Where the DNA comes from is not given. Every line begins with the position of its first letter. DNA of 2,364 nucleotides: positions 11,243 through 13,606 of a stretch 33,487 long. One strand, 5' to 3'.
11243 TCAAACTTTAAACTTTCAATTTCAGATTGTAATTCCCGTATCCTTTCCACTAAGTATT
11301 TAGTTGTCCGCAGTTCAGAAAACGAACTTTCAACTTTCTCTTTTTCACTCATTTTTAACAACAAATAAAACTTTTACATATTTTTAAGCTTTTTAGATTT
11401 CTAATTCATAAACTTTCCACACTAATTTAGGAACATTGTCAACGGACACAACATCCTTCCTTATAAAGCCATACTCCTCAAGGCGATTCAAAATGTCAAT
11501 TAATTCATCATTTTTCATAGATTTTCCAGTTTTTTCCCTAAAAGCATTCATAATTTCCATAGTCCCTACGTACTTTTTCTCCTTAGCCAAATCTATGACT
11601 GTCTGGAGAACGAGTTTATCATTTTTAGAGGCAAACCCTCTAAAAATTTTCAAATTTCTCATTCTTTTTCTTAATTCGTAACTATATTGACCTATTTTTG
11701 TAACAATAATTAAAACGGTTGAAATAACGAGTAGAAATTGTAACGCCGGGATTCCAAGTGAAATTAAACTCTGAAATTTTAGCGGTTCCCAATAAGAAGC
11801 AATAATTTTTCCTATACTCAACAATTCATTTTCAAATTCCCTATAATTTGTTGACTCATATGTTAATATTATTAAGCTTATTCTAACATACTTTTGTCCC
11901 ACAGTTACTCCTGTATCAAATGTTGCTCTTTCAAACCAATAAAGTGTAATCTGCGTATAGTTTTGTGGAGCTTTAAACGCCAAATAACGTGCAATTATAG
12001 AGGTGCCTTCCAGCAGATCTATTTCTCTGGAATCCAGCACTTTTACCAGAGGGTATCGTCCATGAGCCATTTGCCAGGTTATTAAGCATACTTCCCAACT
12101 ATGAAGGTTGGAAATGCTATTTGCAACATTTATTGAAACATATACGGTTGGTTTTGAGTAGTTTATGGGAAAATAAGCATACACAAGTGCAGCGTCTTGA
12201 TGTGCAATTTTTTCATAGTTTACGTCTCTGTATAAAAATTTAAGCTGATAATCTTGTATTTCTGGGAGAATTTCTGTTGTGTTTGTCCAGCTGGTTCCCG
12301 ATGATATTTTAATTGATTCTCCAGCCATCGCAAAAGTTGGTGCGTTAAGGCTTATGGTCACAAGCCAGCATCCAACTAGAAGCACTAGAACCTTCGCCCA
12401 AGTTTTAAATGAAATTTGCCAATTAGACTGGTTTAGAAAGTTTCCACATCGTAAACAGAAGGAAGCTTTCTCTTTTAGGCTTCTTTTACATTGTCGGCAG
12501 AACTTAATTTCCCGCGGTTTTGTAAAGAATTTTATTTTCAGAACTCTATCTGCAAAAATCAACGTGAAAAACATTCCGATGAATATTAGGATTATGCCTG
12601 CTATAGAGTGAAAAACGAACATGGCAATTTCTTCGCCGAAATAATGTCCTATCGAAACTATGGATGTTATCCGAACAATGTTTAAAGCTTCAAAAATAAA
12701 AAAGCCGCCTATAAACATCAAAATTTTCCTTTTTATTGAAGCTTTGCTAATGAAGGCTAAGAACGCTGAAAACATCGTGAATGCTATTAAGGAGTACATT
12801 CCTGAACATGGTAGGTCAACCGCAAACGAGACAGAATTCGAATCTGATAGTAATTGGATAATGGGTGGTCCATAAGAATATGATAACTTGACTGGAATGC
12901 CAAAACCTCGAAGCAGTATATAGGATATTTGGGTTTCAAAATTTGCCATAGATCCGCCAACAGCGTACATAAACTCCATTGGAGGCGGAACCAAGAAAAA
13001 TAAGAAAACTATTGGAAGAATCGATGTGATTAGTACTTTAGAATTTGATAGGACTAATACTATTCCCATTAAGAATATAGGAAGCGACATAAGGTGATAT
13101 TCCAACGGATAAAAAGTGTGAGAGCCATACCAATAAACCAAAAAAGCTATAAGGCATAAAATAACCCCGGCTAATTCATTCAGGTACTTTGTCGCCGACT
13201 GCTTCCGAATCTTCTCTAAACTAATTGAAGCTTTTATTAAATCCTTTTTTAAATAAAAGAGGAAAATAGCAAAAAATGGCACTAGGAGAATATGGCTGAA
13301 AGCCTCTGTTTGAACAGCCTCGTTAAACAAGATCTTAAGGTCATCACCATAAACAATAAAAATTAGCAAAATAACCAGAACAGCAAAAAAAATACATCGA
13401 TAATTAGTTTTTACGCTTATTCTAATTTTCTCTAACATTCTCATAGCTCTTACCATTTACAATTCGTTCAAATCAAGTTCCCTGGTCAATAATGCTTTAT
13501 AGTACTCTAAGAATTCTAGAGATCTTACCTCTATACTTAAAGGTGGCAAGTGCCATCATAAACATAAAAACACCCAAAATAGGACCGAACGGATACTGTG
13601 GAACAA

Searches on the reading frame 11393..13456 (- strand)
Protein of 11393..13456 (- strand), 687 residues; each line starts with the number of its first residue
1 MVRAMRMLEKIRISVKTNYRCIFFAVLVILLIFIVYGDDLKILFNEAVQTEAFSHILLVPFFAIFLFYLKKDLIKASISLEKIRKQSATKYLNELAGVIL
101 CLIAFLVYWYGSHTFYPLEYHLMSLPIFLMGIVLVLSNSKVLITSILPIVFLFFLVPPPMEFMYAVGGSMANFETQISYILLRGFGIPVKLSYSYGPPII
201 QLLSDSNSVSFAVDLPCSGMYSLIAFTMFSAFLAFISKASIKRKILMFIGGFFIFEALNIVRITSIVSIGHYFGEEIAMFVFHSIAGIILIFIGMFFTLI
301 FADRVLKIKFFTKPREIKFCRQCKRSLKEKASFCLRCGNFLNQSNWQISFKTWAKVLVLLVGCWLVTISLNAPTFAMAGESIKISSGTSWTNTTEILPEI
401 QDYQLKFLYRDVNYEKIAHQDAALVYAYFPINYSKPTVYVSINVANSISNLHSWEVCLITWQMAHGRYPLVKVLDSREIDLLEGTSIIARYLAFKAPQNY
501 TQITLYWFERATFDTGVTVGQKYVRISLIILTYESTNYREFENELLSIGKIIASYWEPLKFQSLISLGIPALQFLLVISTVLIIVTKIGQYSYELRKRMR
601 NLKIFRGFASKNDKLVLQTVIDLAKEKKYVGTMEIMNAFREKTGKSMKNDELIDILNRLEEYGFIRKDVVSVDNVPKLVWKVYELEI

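Call 4: search_protein_families(library=ncbifam, proteins=[window:11393-13456:-], max_evalue=1)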
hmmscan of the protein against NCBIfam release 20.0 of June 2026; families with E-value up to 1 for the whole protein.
window:11393-13456:- (687 aa): 17 families
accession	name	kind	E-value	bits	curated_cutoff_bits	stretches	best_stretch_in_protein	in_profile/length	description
NF038142.1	exosort_XrtW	exception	6.4e-25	87.4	425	1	24-361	4-313/494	exosortase W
TIGR03109.2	exosort_XrtA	exception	2.3e-24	86.2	208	1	25-305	3-259/261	exosortase A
TIGR02602.1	8TM_EpsH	subfamily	1e-22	80.9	105.55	1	48-302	5-237/241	exosortase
TIGR04178.1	exo_archaeo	signature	1.4e-16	60.6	23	1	212-305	2-94/97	exosortase/archaeosortase family protein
NF035943.2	exosort_XrtV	exception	2.4e-16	59.8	313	1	38-307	18-267/270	exosortase V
TIGR04152.1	exosort_VPLPA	exception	2.9e-16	59.6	400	1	46-307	3-243/486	VPLPA-CTERM-specific exosortase XrtD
TIGR03113.1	exosort_XrtB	exception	4e-11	43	275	1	28-308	4-266/268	exosortase B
TIGR04151.1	exosort_VPDSG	exception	8.1e-10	38.6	300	1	23-297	28-294/306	VPDSG-CTERM-specific exosortase XrtC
TIGR03110.1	exosort_Gpos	exception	5.2e-09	36.3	102.75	1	198-295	75-168/187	exosortase family protein XrtG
TIGR03762.1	archaeo_artC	exception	5.8e-06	26.3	100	1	95-293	63-263/274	archaeosortase C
TIGR04177.1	exosort_XrtH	exception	8.3e-06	25.9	86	1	210-285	65-135/158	exosortase H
NF033770.1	exosort_XrtT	exception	1.3e-05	24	250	1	211-305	169-267/472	exosortase T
TIGR04489.1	exosort_XrtO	exception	0.00017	20.5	250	1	139-329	99-282/451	exosortase O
NF012138.0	exosort_XrtR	exception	0.00036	20.7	150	1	174-301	24-151/160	exosortase R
NF033464.1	cyanoexo_CrtC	exception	0.012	15.2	225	1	26-301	11-269/278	cyanoexosortase C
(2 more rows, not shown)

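Call 5: search_protein_families(library=pfam, proteins=[window:11393-13456:-], max_evalue=0.1)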
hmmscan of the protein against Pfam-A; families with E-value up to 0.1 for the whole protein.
window:11393-13456:- (687 aa): 6 families
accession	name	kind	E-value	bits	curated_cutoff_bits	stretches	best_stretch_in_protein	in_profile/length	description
PF09721.15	Exosortase_EpsH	-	3.2e-32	112.3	25.7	1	30-302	2-251/254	Transmembrane exosortase (Exosortase_EpsH)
PF12773.13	DZR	-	0.0042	17.6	27.3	1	320-339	1-20/45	Double zinc ribbon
PF17032.10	Zn_ribbon_15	-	0.0057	17.9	28.9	1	313-338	48-73/73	zinc-ribbon family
PF09079.17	Cdc6_C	-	0.01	16.2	25.1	1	613-671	10-74/96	CDC6, C terminal winged helix domain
PF03979.19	Sigma70_r1_1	-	0.012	16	22.5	1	617-658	7-48/81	Sigma-70 factor, region 1.1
PF18912.6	DZR_2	-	0.032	14.5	27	1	314-343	18-48/56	Double zinc ribbon domain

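Call 9: find_homologous_proteins(query=window:11393-13456:-, max_evalue=0.00001)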
Query window:11393-13456:- (687 aa): 381 proteins with E <= 0.00001 among 8000 candidates; the best 120 are listed.
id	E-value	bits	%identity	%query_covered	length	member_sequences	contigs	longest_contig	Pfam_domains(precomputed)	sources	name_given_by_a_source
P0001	0.0e+0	1487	98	100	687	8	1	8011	PF09721.16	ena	-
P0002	0.0e+0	1052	69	98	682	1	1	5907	PF09721.16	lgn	-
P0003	0.0e+0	1044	68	97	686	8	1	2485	PF09721.16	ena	-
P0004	1.1e-282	958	63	99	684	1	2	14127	PF09721.16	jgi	-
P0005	6.0e-279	945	61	99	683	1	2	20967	PF09721.16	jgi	-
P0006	8.9e-279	945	62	99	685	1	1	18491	PF09721.16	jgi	-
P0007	6.6e-278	942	61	98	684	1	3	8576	PF09721.16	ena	-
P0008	6.8e-278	942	61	97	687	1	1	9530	PF09721.16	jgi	-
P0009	7.6e-278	942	61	98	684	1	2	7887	PF09721.16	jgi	-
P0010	7.4e-276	935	59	99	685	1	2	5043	PF09721.16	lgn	-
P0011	1.6e-274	931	61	99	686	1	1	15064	PF09721.16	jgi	jgi:exosortase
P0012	3.1e-272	923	60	99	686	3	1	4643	PF09721.16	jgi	-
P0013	1.3e-271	921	59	99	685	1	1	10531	PF09721.16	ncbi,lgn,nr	ncbi:MAG: exosortase/archaeosortase family protein [Thermoproteota archaeon]|nr:exosortase/archaeoso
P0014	3.2e-271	920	58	100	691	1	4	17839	PF09721.16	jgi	jgi:exosortase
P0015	1.6e-270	917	59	99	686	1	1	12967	PF09721.16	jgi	-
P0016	4.4e-270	916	60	98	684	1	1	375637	PF09721.16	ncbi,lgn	-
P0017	5.0e-269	912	59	99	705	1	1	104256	PF09721.16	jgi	jgi:exosortase/archaeosortase family protein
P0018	2.0e-268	910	59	99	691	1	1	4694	PF09721.16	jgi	-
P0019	1.0e-267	908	60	99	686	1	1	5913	PF09721.16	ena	-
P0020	2.1e-267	907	59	99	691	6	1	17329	PF09721.16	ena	-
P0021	4.0e-267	906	60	99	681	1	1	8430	PF09721.16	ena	-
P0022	6.3e-267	906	60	98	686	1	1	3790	PF09721.16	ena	-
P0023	1.6e-265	901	60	97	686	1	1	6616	PF09721.16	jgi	-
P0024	6.4e-265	899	58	99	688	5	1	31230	PF09721.16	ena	-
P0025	8.4e-265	899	58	99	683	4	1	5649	PF09721.16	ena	-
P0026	1.7e-264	897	59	99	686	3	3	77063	PF09721.16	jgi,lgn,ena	-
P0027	8.9e-264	895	60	97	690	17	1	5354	PF09721.16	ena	-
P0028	1.0e-263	895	57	98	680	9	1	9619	PF09721.16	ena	-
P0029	1.9e-263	894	59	99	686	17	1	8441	PF09721.16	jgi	-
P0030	3.6e-263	893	57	99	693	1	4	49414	PF09721.16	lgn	-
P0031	7.7e-263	892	60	96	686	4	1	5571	PF09721.16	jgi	-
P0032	2.0e-262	891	60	98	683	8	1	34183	PF09721.16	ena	-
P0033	1.7e-260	884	60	94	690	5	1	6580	PF09721.16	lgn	-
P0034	5.0e-260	883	59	99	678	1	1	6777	PF09721.16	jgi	jgi:exosortase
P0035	1.2e-259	882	57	97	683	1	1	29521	PF09721.16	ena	-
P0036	4.9e-259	879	56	100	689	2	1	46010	PF09721.16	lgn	-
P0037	1.4e-258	878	59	99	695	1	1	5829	PF09721.16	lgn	-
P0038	6.9e-258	876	56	99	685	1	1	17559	PF09721.16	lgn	-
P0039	2.5e-257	874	59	98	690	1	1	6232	PF09721.16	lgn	-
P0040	2.7e-257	874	57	99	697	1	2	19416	PF09721.16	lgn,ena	-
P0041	1.6e-256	871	58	99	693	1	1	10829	PF09721.16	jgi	jgi:exosortase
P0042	1.2e-255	868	58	99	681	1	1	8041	PF09721.16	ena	-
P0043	3.1e-255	867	58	99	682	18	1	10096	PF09721.16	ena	-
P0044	2.3e-254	864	56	99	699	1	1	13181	PF09721.16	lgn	-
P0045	2.8e-254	864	56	99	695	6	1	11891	PF09721.16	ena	-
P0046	4.8e-254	863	57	99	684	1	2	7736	PF09721.16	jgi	-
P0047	1.6e-252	858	56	99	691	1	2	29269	PF09721.16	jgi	jgi:exosortase/archaeosortase family protein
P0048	1.8e-252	858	57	99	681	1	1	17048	PF09721.16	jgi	jgi:exosortase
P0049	5.4e-252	856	56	99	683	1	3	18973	PF09721.16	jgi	jgi:exosortase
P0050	5.5e-252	856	57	99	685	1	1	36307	PF09721.16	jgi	jgi:exosortase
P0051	6.1e-252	856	57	99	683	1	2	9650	PF09721.16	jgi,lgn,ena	-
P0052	6.3e-252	856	58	99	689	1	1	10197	PF09721.16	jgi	jgi:exosortase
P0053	1.5e-251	855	56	96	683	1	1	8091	PF09721.16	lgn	-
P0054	2.0e-251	854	56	99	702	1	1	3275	PF09721.16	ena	-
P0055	3.1e-251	854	58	98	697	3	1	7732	PF09721.16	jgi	-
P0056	7.4e-251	852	57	99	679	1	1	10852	PF09721.16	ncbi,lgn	-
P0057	3.5e-250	850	56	99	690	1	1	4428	PF09721.16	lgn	-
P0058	8.8e-250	849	55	100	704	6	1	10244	PF09721.16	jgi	-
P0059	3.7e-249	847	57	99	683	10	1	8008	PF09721.16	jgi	-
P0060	4.4e-248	843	56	99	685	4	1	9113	PF09721.16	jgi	-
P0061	9.7e-248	842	55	98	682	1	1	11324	PF09721.16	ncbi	-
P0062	1.1e-247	842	55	100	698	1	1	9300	PF09721.16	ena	-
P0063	2.6e-247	841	55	99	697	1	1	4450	PF09721.16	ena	-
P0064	3.3e-247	840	57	97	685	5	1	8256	PF09721.16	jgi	-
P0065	1.2e-246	838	59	96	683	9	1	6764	PF09721.16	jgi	-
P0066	3.5e-246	837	55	97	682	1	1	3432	PF09721.16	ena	-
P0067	6.1e-246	836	56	99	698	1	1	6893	PF09721.16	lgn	-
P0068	1.2e-245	835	59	96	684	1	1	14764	PF09721.16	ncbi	ncbi:MAG: exosortase/archaeosortase family protein [Candidatus Bathyarchaeia archaeon]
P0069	7.1e-245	833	56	98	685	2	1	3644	PF09721.16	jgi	jgi:exosortase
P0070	7.1e-245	833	56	99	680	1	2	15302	PF09721.16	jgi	jgi:exosortase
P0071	6.6e-244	829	58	93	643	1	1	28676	PF09721.16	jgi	-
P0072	8.1e-244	829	59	97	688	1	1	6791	PF09721.16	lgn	-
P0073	1.9e-243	828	55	99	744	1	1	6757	PF09721.16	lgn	-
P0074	3.2e-243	827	55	99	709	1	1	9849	PF09721.16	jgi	jgi:exosortase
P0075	4.0e-243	827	57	97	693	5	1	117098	PF09721.16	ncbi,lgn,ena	-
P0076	4.4e-243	827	56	99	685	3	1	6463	PF09721.16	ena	-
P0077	4.5e-243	827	54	99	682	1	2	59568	PF09721.16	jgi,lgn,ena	-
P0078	4.5e-243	827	55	99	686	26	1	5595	PF09721.16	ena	-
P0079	5.2e-243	827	56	98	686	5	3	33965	PF09721.16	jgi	jgi:exosortase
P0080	6.3e-243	826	54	99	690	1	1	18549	PF09721.16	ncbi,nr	ncbi:exosortase/archaeosortase family protein [Candidatus Bathyarchaeota archaeon]|nr:exosortase/arc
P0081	2.2e-242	824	56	99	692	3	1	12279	PF09721.16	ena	-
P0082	2.3e-242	824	57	99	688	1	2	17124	PF09721.16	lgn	-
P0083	2.6e-242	824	55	99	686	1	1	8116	PF09721.16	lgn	-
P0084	4.0e-242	824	57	95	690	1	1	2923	PF09721.16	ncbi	ncbi:MAG: exosortase/archaeosortase family protein, partial [Fervidobacterium sp.]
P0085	4.0e-242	824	55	99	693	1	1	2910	PF09721.16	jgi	-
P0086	4.9e-242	823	54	99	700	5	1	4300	PF09721.16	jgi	jgi:exosortase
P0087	7.0e-242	823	56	94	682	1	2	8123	PF09721.16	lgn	-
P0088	9.7e-242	822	55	97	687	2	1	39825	PF09721.16,PF13248.12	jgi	-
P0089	3.7e-241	820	54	99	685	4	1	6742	PF09721.16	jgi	-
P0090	4.5e-241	820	55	98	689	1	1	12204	PF09721.16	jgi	jgi:exosortase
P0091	1.4e-240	818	54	99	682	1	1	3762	PF09721.16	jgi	jgi:exosortase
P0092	1.7e-240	818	54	97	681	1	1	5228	PF09721.16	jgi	-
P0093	4.1e-239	814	56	94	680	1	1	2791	PF09721.16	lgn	-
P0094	4.1e-239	814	55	99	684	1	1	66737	PF09721.16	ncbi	ncbi:MAG: exosortase/archaeosortase family protein [Candidatus Bathyarchaeia archaeon]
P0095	5.1e-239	813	56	98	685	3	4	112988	PF09721.16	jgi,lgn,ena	jgi:exosortase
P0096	7.0e-239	813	55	99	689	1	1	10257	PF09721.16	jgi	-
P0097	2.0e-238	811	57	94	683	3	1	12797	PF09721.16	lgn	-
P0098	3.1e-238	811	54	99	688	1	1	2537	PF09721.16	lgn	-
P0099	3.6e-238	811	55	99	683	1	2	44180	PF09721.16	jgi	jgi:exosortase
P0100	3.6e-238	811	57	98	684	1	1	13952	PF09721.16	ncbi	ncbi:MAG: exosortase/archaeosortase family protein [Candidatus Bathyarchaeia archaeon]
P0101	1.5e-237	808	56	95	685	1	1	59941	PF09721.16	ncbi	-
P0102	2.3e-237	808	55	94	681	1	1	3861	PF09721.16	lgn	-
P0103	2.5e-237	808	54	99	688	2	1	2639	PF09721.16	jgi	jgi:exosortase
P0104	4.1e-237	807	54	98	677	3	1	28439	PF09721.16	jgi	-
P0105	6.9e-237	806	53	99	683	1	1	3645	PF09721.16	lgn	-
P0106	1.2e-236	805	55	97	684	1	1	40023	PF09721.16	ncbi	ncbi:MAG: exosortase/archaeosortase family protein [Candidatus Bathyarchaeia archaeon]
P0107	1.9e-236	805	53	97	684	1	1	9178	PF09721.16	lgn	-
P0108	2.1e-236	805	55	97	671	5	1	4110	PF09721.16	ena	-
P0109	2.6e-236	804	54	99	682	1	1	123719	PF09721.16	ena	-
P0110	4.7e-236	804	55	94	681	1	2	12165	PF09721.16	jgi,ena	-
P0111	5.9e-236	803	57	96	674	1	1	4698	PF09721.16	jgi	jgi:exosortase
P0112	6.3e-236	803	55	99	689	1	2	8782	PF09721.16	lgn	-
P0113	8.0e-236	803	55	99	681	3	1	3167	PF09721.16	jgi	-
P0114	1.3e-235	802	53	98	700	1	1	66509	PF09721.16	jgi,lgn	jgi:exosortase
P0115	1.8e-235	802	54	99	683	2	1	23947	PF09721.16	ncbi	ncbi:MAG: exosortase/archaeosortase family protein [Candidatus Bathyarchaeales archaeon]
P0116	6.2e-235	800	54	99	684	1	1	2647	PF09721.16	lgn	-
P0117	9.2e-235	799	55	95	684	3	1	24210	PF09721.16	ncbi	-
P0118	1.9e-234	798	53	99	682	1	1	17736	PF09721.16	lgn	-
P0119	4.2e-234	797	53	99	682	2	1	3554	PF09721.16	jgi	-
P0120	7.3e-234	796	53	99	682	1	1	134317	PF09721.16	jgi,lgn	jgi:exosortase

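Call 11: find_related_loci(query=window:11393-13456:-, collection=genome_contigs, flank=10000)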
Query window:11393-13456:- (687 aa) in genome_contigs; peptide patterns used: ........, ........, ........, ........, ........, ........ (x = any residue, [..] = any of these).
46 stretches matched a pattern, but none encodes a relative of the query by tblastn (E <= 1e-3).
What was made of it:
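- Tried and rejected: Single-protein scan of genome_contigs with the sortase found nothing (call 11).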

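Call 13: find_related_loci(query=A1, collection=genome_contigs, flank=10000)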
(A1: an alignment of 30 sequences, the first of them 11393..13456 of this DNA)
Query A1 (687 aa) in genome_contigs; peptide patterns used: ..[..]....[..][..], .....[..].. (x = any residue, [..] = any of these).
86 stretches matched a pattern; 78 encode a relative of the query (tblastn E <= 1e-3); 77 distinct loci.
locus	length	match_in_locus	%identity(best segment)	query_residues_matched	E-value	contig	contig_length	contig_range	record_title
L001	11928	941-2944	67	15-682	0e+0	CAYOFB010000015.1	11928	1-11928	MAG TPA_asm: uncultured Candidatus Bathyarchaeia archaeon isolate binchicken_co123_18 genome assembly, contig: NODE_4091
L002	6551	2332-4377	59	8-682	0e+0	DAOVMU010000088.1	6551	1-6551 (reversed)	MAG TPA_asm: Candidatus Bathyarchaeota archaeon isolate CSMAG_1479 CSMAG_1479_k141_1163858_length_6551_cov_14.0000, whol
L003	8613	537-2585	59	1-682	0e+0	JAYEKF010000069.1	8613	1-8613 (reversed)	MAG: Thermoproteota archaeon isolate MAG144 MAG144_69, whole genome shotgun sequence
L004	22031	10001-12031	60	6-681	0e+0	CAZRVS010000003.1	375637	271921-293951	MAG TPA_asm: uncultured Candidatus Bathyarchaeia archaeon isolate SRP323688_co1_270 genome assembly, contig: NODE_30_len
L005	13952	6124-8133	57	10-681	0e+0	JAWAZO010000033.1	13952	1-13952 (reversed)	MAG: Candidatus Bathyarchaeia archaeon isolate ZZQ_201803_bins_84 ZZQ_201803_bins_84_scaffold_33, whole genome shotgun s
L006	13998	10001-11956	59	25-681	0e+0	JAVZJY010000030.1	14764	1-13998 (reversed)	MAG: Candidatus Bathyarchaeia archaeon isolate DRTY-6_201907_bins_103 DRTY-6_201907_bins_103_scaffold_30, whole genome s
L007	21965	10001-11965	56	26-681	0e+0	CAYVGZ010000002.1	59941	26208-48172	MAG TPA_asm: uncultured Candidatus Bathyarchaeia archaeon isolate binchicken_co274_389 genome assembly, contig: NODE_130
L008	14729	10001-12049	54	1-681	0e+0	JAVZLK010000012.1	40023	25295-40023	MAG: Candidatus Bathyarchaeia archaeon isolate DRTY-6_201907_bins_50 DRTY-6_201907_bins_50_scaffold_12, whole genome sho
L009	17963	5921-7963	54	1-681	0e+0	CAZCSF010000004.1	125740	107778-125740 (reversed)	MAG TPA_asm: uncultured Candidatus Bathyarchaeia archaeon isolate binchicken_co40_75 genome assembly, contig: NODE_177_l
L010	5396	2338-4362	55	4-681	0e+0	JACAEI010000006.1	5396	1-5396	MAG: Candidatus Bathyarchaeota archaeon isolate L.E.AR.18 k119_446343, whole genome shotgun sequence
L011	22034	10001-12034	53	6-681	0e+0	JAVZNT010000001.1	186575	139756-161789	MAG: Candidatus Bathyarchaeia archaeon isolate DRTY-6_201912_bins_68 DRTY-6_201912_bins_68_scaffold_1, whole genome shot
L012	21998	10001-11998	54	15-681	0e+0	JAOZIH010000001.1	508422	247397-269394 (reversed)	MAG: Candidatus Bathyarchaeota archaeon isolate SQ NODE_6, whole genome shotgun sequence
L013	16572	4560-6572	55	19-683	0e+0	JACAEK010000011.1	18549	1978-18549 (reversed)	MAG: Candidatus Bathyarchaeota archaeon isolate L.E.AR.33 k119_1038156, whole genome shotgun sequence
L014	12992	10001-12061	55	7-682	0e+0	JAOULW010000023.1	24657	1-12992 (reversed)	MAG: Candidatus Bathyarchaeota archaeon isolate 8_1_Jan_SF_Bin96 8_1_Jan_SF_Bin96_scaffold_807_c1, whole genome shotgun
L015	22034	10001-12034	53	1-681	0e+0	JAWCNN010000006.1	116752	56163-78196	MAG: Candidatus Bathyarchaeia archaeon isolate JZ-2_201709_bins_178 JZ-2_201709_bins_178_scaffold_6, whole genome shotgu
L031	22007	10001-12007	50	14-681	0e+0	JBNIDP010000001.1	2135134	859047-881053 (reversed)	MAG: Candidatus Bathyarchaeia archaeon isolate Bathy6-F86_MillB Bathy86_contig1, whole genome shotgun sequence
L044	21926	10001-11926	37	38-681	1e-132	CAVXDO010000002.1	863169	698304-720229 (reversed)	MAG: Candidatus Bathyarchaeota archaeon isolate MFD04408.bin.1.92 genome assembly, contig: contig_16716, whole genome sh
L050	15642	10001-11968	37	25-681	8e-124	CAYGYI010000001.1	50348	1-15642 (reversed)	MAG TPA_asm: uncultured Candidatus Bathyarchaeia archaeon isolate ERP119294_co1_146 genome assembly, contig: NODE_678_le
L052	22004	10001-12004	34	8-681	3e-121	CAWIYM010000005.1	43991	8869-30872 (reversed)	MAG: Candidatus Bathyarchaeota archaeon isolate MFD05942.bin.2.195 genome assembly, contig: contig_19897, whole genome s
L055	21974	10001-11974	33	20-681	2e-118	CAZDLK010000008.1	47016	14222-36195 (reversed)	MAG TPA_asm: uncultured Candidatus Bathyarchaeia archaeon isolate binchicken_co27_437 genome assembly, contig: NODE_1320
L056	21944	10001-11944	34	35-681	5e-118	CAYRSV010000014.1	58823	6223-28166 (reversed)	MAG TPA_asm: uncultured Candidatus Bathyarchaeia archaeon isolate binchicken_co43_159 genome assembly, contig: NODE_637_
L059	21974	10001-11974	32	25-682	1e-114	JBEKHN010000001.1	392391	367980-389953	MAG: Candidatus Bathyarchaeia archaeon isolate SPRUCE 278 SPRUCE_278_1, whole genome shotgun sequence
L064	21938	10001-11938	33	35-681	1e-109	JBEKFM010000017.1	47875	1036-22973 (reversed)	MAG: Candidatus Bathyarchaeia archaeon isolate SPRUCE 22 SPRUCE_22_17, whole genome shotgun sequence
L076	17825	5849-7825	35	11-682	4e-124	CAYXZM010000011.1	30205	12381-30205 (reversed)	MAG TPA_asm: uncultured Candidatus Bathyarchaeia archaeon isolate SRP231805_co4_143 genome assembly, contig: k141_195328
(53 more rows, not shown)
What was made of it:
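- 77 genome loci, nearly all Bathyarchaeia (call 13).
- Tried and rejected: An alignment query was needed (call 13).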

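Call 39: find_encoding_contigs(protein=P0002, flank=6000, max_places=2)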
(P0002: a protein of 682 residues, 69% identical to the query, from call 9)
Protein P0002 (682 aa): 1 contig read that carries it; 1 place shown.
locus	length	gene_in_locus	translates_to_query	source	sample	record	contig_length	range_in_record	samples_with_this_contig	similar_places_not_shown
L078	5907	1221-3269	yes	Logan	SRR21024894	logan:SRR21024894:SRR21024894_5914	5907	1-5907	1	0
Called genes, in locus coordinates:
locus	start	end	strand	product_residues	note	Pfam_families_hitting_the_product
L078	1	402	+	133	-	?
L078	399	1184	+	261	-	-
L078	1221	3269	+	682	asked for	PF09721:Exosortase_EpsH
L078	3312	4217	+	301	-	PF25939:DUF7982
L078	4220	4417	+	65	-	-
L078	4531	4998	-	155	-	-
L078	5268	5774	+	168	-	PF04307:YdjM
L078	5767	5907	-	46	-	?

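Call 40: find_encoding_contigs(protein=P0004, flank=6000, max_places=2)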
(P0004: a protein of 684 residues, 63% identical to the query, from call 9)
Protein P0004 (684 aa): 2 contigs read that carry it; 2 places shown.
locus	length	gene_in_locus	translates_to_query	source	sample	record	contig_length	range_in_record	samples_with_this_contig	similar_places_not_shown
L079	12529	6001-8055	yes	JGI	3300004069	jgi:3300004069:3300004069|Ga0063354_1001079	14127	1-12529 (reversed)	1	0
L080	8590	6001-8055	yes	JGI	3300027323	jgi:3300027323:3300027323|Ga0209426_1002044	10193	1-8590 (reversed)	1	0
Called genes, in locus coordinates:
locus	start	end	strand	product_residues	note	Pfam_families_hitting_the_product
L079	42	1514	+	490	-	PF04055:Radical_SAM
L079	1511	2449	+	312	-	PF04015:DUF362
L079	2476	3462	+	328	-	PF01408:GFO_IDH_MocA, PF02894:GFO_IDH_MocA_C, PF22725:GFO_IDH_MocA_C3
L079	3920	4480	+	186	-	-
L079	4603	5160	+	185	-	-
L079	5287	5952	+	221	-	-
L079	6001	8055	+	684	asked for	PF09721:Exosortase_EpsH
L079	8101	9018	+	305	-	PF25939:DUF7982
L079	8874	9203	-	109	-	-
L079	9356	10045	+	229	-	PF00535:Glycos_transf_2, PF10111:Glyco_tranf_2_2 (weak), PF13641:Glyco_tranf_2_3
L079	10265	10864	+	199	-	PF04307:YdjM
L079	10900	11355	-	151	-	-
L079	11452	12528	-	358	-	?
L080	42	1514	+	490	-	PF04055:Radical_SAM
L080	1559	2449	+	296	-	PF04015:DUF362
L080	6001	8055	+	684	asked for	PF09721:Exosortase_EpsH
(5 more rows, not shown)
